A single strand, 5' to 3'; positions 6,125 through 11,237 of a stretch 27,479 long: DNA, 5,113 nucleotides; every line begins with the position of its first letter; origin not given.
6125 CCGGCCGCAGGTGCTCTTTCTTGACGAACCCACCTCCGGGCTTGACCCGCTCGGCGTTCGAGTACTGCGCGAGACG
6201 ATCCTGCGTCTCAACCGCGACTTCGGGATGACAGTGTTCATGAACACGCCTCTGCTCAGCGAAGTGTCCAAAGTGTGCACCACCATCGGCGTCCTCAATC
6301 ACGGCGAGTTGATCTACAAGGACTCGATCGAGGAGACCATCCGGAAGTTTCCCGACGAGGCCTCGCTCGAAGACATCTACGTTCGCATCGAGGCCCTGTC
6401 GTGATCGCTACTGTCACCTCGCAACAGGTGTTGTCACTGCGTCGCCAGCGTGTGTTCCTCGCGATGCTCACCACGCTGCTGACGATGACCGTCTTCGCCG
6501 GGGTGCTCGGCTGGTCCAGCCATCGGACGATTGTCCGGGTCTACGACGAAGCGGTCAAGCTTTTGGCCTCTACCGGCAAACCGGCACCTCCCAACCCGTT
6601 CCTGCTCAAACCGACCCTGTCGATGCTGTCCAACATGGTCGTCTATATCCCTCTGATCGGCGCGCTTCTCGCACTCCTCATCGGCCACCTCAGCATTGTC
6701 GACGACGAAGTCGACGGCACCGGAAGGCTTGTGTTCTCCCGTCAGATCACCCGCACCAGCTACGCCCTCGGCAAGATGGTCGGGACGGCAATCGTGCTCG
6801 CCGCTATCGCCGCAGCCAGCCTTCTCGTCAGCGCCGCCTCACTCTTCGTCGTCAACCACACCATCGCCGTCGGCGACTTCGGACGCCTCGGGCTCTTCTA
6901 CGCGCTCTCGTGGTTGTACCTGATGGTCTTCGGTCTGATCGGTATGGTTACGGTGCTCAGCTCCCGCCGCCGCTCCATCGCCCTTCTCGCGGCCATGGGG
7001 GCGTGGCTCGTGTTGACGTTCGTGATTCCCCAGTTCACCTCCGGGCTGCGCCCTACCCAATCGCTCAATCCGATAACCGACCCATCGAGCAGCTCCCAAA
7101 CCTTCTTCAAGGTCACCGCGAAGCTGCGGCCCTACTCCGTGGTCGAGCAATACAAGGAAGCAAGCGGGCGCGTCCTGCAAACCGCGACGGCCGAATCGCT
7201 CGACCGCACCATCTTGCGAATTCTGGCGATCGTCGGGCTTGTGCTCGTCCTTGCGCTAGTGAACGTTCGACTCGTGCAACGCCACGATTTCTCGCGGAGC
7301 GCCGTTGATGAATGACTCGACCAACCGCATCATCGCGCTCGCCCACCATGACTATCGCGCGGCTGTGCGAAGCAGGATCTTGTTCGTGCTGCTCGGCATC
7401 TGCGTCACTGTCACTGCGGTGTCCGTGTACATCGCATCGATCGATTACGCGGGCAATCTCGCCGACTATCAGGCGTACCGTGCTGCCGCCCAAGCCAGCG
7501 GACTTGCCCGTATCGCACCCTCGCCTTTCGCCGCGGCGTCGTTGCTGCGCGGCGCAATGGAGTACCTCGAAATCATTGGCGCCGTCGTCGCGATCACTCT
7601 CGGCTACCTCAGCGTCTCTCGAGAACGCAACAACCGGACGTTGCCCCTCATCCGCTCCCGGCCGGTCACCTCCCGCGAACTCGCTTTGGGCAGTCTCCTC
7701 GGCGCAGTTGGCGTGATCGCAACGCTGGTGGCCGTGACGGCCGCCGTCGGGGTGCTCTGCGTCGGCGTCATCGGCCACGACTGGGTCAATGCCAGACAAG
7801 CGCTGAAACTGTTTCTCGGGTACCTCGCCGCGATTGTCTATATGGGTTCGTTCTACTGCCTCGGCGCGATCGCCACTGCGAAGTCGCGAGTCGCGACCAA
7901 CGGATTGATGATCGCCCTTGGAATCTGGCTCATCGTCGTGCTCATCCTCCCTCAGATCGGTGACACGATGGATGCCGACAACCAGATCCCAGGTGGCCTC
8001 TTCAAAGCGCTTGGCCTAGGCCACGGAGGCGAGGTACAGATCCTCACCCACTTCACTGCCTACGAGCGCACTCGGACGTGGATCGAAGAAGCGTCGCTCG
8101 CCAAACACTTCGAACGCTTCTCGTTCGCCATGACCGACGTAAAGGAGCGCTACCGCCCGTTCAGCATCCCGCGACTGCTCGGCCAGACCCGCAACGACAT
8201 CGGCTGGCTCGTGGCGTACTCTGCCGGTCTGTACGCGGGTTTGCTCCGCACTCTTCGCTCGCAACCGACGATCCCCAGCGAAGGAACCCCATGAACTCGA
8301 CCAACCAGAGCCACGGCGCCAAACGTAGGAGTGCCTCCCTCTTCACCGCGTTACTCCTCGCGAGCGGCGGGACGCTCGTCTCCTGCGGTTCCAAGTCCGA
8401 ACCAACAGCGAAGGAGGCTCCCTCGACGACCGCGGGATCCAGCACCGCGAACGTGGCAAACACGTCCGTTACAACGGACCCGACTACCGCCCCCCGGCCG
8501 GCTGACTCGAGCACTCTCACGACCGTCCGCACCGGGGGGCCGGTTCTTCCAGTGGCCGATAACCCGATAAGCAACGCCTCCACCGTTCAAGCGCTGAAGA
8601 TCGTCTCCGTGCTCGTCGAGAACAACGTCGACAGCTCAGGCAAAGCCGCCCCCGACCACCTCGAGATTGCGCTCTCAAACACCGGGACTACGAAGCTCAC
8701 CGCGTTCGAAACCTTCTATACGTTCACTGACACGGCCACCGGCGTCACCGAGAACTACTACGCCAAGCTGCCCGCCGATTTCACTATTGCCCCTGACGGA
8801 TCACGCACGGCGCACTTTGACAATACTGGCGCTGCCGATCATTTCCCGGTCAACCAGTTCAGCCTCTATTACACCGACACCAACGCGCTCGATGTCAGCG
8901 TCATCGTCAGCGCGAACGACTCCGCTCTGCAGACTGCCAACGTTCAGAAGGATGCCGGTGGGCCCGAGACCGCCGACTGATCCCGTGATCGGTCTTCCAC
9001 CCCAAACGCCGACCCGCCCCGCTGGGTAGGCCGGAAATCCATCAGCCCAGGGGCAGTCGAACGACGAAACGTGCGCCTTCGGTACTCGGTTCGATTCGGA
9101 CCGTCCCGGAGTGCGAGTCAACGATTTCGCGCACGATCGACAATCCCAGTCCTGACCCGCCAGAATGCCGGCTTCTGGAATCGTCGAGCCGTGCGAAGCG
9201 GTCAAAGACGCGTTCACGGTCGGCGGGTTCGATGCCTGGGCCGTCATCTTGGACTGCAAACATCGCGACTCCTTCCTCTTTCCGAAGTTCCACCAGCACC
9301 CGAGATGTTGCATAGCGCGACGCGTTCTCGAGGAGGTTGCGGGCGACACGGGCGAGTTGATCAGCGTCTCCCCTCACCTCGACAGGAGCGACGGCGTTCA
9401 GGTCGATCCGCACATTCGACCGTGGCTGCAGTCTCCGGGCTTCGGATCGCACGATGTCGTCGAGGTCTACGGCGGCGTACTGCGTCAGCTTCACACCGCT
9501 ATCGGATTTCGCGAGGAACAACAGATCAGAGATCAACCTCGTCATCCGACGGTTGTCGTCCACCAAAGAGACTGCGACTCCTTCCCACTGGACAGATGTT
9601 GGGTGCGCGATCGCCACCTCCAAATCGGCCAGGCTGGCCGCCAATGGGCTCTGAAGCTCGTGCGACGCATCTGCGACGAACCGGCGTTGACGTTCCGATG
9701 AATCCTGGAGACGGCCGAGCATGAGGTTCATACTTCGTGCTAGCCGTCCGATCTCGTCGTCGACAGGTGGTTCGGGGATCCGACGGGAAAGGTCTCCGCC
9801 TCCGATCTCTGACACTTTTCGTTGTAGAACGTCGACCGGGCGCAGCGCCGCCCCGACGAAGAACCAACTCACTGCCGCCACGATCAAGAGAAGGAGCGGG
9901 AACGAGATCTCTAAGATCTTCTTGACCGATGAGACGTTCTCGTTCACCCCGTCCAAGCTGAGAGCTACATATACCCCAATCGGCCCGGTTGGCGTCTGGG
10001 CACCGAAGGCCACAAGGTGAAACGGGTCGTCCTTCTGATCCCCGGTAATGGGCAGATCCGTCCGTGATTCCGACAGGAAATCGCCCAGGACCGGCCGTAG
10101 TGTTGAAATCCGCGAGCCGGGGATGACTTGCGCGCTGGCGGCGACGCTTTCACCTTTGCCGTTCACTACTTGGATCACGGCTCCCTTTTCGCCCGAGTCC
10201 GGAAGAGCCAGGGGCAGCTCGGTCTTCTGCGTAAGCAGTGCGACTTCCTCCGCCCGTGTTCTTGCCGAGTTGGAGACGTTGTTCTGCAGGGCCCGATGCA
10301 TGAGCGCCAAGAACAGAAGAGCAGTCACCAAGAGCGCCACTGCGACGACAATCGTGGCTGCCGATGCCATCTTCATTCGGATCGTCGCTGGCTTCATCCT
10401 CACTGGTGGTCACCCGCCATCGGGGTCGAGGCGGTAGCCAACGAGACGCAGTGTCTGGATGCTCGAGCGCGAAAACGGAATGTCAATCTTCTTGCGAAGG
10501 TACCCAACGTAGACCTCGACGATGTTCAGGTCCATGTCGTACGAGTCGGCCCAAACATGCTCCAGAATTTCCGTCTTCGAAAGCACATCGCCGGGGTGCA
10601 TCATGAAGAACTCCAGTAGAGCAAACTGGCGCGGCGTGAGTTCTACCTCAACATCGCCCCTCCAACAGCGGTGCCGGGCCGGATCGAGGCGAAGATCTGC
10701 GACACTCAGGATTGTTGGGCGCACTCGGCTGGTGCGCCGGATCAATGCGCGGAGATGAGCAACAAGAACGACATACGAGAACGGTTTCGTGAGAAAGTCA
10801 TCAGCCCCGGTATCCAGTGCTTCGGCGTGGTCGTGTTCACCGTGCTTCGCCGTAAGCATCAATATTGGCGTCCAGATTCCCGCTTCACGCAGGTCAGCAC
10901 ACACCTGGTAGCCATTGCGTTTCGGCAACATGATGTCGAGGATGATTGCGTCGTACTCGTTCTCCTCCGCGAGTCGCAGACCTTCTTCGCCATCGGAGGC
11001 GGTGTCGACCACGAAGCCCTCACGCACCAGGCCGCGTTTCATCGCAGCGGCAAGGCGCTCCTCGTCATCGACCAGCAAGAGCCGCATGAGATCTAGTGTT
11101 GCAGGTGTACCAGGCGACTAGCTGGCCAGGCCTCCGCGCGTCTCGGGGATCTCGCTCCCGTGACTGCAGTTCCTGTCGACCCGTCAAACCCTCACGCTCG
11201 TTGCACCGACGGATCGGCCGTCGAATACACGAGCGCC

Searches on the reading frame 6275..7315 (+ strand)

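Call 65: search_protein_families(library=pfam, proteins=[window:6275-7315:+], max_evalue=0.001)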
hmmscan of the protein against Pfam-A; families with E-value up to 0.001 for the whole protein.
window:6275-7315:+ (346 aa): 2 families
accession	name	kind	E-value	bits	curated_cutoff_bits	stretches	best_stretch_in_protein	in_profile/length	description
PF12679.13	ABC2_membrane_2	-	1.8e-14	54.1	27.2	1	104-325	72-276/283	ABC-2 family transporter protein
PF12698.13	ABC2_membrane_3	-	6e-05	22.7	31.6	1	113-268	156-309/347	ABC-2 family transporter protein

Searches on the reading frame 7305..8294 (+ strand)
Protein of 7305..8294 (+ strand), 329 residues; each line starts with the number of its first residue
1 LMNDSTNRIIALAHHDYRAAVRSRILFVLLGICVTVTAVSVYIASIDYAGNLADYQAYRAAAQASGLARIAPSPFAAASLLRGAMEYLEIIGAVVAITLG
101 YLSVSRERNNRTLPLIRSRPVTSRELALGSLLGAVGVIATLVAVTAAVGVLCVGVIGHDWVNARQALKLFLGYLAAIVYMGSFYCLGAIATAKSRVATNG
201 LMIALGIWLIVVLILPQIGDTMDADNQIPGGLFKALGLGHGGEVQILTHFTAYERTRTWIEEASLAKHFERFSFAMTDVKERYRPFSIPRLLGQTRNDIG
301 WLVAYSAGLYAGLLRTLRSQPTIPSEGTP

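Call 65: search_protein_families(library=pfam, proteins=[window:7305-8294:+], max_evalue=0.001)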
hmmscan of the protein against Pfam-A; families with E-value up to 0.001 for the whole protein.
window:7305-8294:+ (329 aa): 3 families
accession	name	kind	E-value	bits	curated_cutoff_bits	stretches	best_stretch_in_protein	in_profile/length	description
PF12679.13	ABC2_membrane_2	-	3.7e-17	62.9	27.2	1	11-305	2-266/283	ABC-2 family transporter protein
PF12730.13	ABC2_membrane_4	-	1e-05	26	27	1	91-211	60-175/179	ABC-2 family transporter protein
PF12698.13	ABC2_membrane_3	-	0.00032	20.3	31.6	1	93-214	173-286/347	ABC-2 family transporter protein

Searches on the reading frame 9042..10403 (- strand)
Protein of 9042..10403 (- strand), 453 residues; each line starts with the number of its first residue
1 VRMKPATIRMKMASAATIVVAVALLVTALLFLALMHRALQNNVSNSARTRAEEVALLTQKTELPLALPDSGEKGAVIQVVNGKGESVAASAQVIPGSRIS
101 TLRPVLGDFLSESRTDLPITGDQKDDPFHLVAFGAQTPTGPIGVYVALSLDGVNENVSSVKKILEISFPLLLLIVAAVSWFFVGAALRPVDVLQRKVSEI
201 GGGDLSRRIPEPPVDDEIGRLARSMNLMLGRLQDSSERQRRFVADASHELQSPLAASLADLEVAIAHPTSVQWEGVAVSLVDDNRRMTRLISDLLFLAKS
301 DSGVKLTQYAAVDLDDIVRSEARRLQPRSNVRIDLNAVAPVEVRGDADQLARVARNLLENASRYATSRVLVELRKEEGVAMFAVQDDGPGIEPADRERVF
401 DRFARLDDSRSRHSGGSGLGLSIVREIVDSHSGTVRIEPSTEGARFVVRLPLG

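Call 4: search_protein_families(library=pfam, proteins=[window:9042-10403:-], max_evalue=0.01)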
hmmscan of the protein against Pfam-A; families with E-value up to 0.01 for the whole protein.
window:9042-10403:- (453 aa): 5 families
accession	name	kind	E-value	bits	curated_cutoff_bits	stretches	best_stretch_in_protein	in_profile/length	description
PF02518.31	HATPase_c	-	2.5e-27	96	26.4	1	345-452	1-109/111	Histidine kinase-, DNA gyrase B-, and HSP90-like ATPase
PF00672.30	HAMP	-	2.2e-13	50.8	25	1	182-234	2-53/53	HAMP domain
PF00512.31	HisKA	-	1.6e-09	38.1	26.9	1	239-303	2-66/66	His Kinase A (phospho-acceptor) domain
PF13589.12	HATPase_c_3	-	0.00011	22.7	25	1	356-421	9-77/137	Histidine kinase-, DNA gyrase B-, and HSP90-like ATPase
PF13581.12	HATPase_c_2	-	0.0018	18.7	27.4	1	356-432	42-113/127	Histidine kinase-like ATPase domain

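Call 5: search_protein_families(library=ncbifam, proteins=[window:9042-10403:-], max_evalue=0.01)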
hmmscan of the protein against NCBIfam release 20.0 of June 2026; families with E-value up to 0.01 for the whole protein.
window:9042-10403:- (453 aa): 87 families (the best 25 are shown)
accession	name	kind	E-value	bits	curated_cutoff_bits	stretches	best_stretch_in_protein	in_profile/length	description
TIGR01386.1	cztS_silS_copS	subfamily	3.3e-63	214.3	292.55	1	103-451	118-457/457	heavy metal sensor histidine kinase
NF041735.1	hist_kin_RppB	equivalog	3.1e-53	181.1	400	2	234-451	211-438/438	two-component system sensor histidine kinase RppB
NF040691.1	MtrAB_MtrB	equivalog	8.1e-52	176.9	450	1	99-451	118-491/507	MtrAB system histidine kinase MtrB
NF033092.0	HK_WalK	equivalog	6.9e-49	166.9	725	2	238-451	371-593/594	cell wall metabolism sensor histidine kinase WalK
NF007345.0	PRK09835.1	subfamily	9.7e-48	162.9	423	1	143-451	166-479/482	Cu(+)/Ag(+) sensor histidine kinase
NF012163.2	BaeS_SmeS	equivalog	3.3e-46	158.2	500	1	169-450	171-456/457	sensor histidine kinase efflux regulator BaeS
TIGR02966.1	phoR_proteo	equivalog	2.4e-45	155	334.2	1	237-449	112-332/333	phosphate regulon sensor histidine kinase PhoR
NF007837.0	PRK10549.1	equivalog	4.6e-45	154.2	603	1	170-452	172-458/466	envelope stress sensor histidine kinase BaeS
NF046044.1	PnpS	equivalog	2.5e-43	148.6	400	1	237-451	168-390/390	two-component system histidine kinase PnpS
NF007898.0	PRK10604.1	equivalog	1.3e-42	146.5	478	1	188-452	162-423/433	two-component system sensor histidine kinase RstB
NF008025.0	PRK10755.1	equivalog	4.3e-40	137.5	314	1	166-449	69-353/362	two-component system sensor histidine kinase PmrB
NF007007.0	PRK09470.1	equivalog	6.6e-38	130.8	486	1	164-452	178-459/463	envelope stress sensor histidine kinase CpxA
NF007004.0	PRK09467.1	equivalog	4.2e-37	128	415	1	145-444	142-427/440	two-component system sensor histidine kinase EnvZ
NF008312.0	PRK11100.1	equivalog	5.2e-36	124.5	356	1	160-450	181-472/477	two-component system sensor histidine kinase CreC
NF007664.1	PRK10337.1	equivalog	7.9e-34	117.1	475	1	166-444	162-435/442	quorum sensing histidine kinase QseC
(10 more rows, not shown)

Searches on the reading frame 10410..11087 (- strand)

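Call 4: search_protein_families(library=pfam, proteins=[window:10410-11087:-], max_evalue=0.01)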
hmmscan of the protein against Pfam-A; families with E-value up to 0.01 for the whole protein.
window:10410-11087:- (225 aa): 2 families
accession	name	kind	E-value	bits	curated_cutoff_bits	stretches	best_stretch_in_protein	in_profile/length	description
PF00072.30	Response_reg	-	9.9e-29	100.2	30.2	1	4-112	2-110/111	Response regulator receiver domain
PF00486.34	Trans_reg_C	-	8.7e-25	87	26.2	1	147-220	3-77/77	Transcriptional regulatory protein, C terminal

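Call 5: search_protein_families(library=ncbifam, proteins=[window:10410-11087:-], max_evalue=0.01)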
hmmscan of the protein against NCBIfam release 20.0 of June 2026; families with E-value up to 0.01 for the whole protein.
window:10410-11087:- (225 aa): 101 families (the best 25 are shown)
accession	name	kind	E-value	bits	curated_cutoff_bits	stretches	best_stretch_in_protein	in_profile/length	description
TIGR01387.1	cztR_silR_copR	subfamily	1e-64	218.2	279.2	1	3-220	1-218/218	heavy metal response regulator transcription factor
NF041734.1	resp_reg_RppA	equivalog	2e-55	187.7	250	1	1-221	1-228/229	two-component system response regulator RppA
TIGR02154.1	PhoB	equivalog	3.9e-55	186.6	296.2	1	2-221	4-226/226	phosphate regulon transcriptional regulator PhoB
NF008567.0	PRK11517.1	equivalog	9.1e-53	178.9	353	1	1-221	1-219/223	response regulator transcription factor HprR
NF007346.1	PRK09836.1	equivalog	9.2e-53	179.3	420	1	1-221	1-222/227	copper/silver response regulator transcription factor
NF040689.1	MtrAB_MtrA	equivalog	8.6e-50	169.1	300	1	4-219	2-217/219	MtrAB system response regulator MtrA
NF045944.1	ResRegRpaBCyano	equivalog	4e-48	163.8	330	1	4-220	1-227/229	response regulator transcription factor RpaB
NF041733.1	resp_reg_CseB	equivalog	6.9e-47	159.7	350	1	2-220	2-226/228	two-component system response regulator CseB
NF007928.2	PRK10643.1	equivalog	7.6e-44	149.9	330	1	1-220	1-216/216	two-component system response regulator PmrA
NF040534.1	resp_reg_YycF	equivalog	8.6e-44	149.5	340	1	2-220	2-227/231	response regulator YycF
NF045914.1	RespRegNblR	equivalog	9e-44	149.7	300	1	3-220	9-225/228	response regulator transcription factor NblR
NF045991.1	RespRegCtrARhodob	equivalog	1e-43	149.7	350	1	1-219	1-220/224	response regulator transcription factor CtrA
NF033118.1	vanR-O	exception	2.4e-43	148.2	505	1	1-222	4-222/233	vancomycin resistance response regulator transcription factor VanR-O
NF012023.0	PRK15479.1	equivalog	4.2e-43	147.5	337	1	1-221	1-218/224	transcriptional regulator TctD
NF053854.1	RespRegPhoBBctds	equivalog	3.5e-42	144.3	270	1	3-218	1-222/225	two-component system response regulator PhoB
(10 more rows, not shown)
